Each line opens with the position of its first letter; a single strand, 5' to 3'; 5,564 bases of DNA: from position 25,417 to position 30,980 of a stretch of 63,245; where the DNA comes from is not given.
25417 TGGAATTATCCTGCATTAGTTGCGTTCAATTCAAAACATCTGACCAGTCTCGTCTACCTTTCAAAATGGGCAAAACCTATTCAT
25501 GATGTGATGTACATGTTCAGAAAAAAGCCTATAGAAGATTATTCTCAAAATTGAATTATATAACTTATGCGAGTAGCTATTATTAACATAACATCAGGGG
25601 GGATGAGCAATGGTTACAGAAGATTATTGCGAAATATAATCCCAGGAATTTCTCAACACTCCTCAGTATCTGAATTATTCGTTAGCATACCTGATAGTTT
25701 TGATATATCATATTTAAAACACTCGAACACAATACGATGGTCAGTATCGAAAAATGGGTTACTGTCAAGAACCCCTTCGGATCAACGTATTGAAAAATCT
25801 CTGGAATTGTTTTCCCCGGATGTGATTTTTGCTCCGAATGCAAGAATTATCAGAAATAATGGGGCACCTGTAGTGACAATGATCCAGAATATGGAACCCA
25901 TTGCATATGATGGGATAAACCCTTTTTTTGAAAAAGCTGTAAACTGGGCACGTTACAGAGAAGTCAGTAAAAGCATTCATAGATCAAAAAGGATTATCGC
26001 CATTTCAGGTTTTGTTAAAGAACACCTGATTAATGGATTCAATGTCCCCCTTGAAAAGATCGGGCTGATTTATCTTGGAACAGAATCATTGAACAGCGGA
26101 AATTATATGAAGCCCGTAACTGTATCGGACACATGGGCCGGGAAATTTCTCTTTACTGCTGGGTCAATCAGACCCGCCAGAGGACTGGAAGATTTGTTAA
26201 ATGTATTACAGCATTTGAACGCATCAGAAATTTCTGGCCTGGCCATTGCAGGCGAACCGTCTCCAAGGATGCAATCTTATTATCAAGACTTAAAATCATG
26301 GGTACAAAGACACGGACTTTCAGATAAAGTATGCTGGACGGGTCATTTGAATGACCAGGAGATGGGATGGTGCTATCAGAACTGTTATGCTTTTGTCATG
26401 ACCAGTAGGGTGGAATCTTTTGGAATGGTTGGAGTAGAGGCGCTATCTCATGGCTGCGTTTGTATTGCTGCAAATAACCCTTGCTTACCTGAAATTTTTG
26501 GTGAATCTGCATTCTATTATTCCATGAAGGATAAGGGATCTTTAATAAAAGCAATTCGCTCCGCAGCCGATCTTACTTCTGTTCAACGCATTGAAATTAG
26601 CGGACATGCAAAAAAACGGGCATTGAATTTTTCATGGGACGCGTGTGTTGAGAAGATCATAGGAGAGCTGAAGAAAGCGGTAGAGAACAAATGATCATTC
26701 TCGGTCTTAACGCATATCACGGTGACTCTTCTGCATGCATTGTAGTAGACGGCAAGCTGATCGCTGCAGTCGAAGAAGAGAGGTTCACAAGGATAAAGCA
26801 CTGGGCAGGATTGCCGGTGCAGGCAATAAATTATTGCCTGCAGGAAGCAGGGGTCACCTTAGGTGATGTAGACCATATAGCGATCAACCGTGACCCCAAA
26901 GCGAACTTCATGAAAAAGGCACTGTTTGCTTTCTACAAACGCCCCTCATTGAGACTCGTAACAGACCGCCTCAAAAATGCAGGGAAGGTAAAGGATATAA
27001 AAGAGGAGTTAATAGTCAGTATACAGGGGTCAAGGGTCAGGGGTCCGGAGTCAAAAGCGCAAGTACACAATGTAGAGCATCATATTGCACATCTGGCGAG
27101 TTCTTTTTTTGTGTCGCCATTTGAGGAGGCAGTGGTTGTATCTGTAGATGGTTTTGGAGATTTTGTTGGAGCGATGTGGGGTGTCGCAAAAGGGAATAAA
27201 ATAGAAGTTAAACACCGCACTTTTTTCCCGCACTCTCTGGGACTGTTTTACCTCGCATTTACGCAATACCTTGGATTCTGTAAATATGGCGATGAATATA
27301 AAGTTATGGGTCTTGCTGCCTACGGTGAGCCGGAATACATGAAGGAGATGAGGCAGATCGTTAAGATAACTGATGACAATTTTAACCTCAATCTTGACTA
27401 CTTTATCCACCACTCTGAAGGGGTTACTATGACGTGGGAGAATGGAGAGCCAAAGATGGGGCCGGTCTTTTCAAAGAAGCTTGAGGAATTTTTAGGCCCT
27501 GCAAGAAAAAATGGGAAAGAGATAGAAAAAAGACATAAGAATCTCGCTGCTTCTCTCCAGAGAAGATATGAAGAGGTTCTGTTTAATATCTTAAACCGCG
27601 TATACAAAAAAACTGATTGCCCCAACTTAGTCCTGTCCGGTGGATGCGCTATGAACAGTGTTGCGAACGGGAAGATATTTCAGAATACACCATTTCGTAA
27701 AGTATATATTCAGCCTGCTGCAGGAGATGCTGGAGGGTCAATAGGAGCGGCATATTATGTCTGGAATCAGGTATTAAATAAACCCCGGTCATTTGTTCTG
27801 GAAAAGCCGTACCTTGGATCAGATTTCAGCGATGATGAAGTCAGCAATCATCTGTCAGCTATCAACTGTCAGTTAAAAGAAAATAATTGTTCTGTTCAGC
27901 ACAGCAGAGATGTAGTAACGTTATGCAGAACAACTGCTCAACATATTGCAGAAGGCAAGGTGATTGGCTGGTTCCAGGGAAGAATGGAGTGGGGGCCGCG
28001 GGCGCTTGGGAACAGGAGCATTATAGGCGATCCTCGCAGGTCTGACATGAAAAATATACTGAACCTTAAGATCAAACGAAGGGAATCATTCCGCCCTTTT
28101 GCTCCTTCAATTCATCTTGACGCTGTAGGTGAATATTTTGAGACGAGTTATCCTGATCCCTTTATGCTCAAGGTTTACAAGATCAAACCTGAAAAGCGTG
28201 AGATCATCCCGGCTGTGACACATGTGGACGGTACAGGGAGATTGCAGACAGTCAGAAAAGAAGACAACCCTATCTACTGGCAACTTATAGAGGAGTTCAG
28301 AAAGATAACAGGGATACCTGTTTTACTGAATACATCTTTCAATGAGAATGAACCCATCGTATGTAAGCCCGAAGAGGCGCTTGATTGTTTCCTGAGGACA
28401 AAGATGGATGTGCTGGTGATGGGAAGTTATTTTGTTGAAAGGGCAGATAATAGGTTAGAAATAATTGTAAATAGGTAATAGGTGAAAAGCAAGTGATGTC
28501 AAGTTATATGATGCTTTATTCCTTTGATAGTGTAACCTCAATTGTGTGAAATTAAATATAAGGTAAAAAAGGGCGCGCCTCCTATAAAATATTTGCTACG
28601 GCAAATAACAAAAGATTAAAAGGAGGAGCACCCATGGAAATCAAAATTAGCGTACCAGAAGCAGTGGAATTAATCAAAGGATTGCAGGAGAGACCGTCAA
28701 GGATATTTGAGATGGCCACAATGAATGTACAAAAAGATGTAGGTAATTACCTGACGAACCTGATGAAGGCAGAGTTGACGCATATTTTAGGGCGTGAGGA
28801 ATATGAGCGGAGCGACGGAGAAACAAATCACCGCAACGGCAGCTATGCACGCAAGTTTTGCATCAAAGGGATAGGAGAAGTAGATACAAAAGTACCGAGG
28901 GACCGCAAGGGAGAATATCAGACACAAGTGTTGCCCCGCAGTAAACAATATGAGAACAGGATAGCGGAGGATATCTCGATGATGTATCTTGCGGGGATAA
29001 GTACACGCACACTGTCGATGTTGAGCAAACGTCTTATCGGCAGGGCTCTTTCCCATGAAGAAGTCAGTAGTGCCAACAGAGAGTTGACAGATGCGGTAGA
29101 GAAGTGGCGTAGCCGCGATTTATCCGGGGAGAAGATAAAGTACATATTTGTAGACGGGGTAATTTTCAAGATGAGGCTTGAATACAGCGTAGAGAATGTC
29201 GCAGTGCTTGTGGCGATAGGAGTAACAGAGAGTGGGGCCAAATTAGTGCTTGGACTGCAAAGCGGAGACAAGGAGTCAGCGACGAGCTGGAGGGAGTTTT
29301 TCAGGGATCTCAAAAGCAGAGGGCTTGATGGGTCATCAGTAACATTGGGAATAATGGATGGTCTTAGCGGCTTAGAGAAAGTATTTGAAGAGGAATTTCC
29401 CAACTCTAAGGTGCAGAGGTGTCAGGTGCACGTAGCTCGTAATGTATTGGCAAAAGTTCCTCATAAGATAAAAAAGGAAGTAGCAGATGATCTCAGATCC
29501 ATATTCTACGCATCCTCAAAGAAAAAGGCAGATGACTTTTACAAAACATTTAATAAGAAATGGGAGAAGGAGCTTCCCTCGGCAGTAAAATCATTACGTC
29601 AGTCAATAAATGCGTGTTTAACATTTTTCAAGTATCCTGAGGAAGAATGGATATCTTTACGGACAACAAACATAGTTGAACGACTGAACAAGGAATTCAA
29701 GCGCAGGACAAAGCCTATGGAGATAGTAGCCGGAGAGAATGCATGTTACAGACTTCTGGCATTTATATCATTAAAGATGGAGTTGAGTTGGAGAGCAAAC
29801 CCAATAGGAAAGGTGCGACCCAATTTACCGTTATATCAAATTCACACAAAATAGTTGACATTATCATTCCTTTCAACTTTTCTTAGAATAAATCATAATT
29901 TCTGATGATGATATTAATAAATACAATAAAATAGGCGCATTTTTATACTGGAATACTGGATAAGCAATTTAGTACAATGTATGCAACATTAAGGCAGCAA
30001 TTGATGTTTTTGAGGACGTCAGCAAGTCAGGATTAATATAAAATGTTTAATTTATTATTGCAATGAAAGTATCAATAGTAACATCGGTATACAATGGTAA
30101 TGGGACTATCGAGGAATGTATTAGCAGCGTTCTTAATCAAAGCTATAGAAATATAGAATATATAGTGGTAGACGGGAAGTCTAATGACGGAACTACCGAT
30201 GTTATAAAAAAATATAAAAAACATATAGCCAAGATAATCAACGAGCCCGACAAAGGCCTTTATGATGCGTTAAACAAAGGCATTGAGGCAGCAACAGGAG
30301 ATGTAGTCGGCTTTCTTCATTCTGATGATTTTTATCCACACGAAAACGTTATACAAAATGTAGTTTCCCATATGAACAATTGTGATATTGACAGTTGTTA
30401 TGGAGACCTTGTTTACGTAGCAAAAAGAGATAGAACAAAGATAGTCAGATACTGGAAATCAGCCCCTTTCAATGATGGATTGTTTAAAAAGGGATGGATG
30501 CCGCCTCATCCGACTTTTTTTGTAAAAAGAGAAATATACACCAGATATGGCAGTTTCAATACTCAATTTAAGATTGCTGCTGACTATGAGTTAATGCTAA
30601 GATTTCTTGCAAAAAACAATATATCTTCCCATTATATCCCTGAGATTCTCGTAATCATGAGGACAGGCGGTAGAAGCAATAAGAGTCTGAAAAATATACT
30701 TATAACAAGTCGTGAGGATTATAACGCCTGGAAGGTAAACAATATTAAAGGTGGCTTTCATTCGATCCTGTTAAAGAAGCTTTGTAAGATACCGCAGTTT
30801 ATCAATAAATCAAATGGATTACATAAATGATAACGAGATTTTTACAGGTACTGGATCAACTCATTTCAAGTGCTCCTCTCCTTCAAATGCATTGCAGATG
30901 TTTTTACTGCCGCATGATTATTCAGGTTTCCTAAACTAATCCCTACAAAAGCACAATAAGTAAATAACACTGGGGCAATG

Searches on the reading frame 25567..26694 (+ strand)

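Call 14: search_protein_families(library=pfam, proteins=[window:25567-26694:+], max_evalue=0.001)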
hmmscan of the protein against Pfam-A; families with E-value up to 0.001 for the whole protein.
window:25567-26694:+ (375 aa): 5 families
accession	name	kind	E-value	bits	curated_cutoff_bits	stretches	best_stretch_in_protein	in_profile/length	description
PF00534.26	Glycos_transf_1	-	3.9e-21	75.8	26.4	1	193-333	16-155/172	Glycosyl transferases group 1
PF13692.12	Glyco_trans_1_4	-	4.1e-16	60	27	1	195-332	4-138/142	Glycosyl transferases group 1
PF13439.12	Glyco_transf_4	-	6e-08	33.3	28.5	1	66-171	55-165/170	Glycosyltransferase Family 4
PF20706.3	GT4-conflict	-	0.00012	21.7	26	1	223-298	233-307/385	Family 4 Glycosyltransferase in conflict systems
PF13524.12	Glyco_trans_1_2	-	0.00094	19.6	25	0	224-363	16-141/144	Glycosyl transferase-like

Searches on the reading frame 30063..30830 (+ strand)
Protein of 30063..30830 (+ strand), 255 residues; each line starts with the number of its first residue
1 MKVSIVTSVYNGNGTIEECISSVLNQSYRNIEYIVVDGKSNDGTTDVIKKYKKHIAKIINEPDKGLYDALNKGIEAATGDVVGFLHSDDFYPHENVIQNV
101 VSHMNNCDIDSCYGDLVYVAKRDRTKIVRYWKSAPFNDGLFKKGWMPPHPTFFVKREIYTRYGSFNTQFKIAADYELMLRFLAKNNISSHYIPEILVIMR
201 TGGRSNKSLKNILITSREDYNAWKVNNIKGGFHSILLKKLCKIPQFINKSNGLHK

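Call 14: search_protein_families(library=pfam, proteins=[window:30063-30830:+], max_evalue=0.001)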
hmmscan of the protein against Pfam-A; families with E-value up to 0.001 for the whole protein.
window:30063-30830:+ (255 aa): 3 families
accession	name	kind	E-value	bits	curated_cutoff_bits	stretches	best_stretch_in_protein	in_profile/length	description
PF00535.33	Glycos_transf_2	-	8e-29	101.2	23.3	1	4-130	1-129/168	Glycosyl transferase family 2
PF10111.15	Glyco_tranf_2_2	-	1.8e-11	44.5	27.3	1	4-185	1-203/276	Glycosyltransferase like family 2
PF13641.12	Glyco_tranf_2_3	-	1.8e-09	38.4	27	1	6-200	6-212/230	Glycosyltransferase like family 2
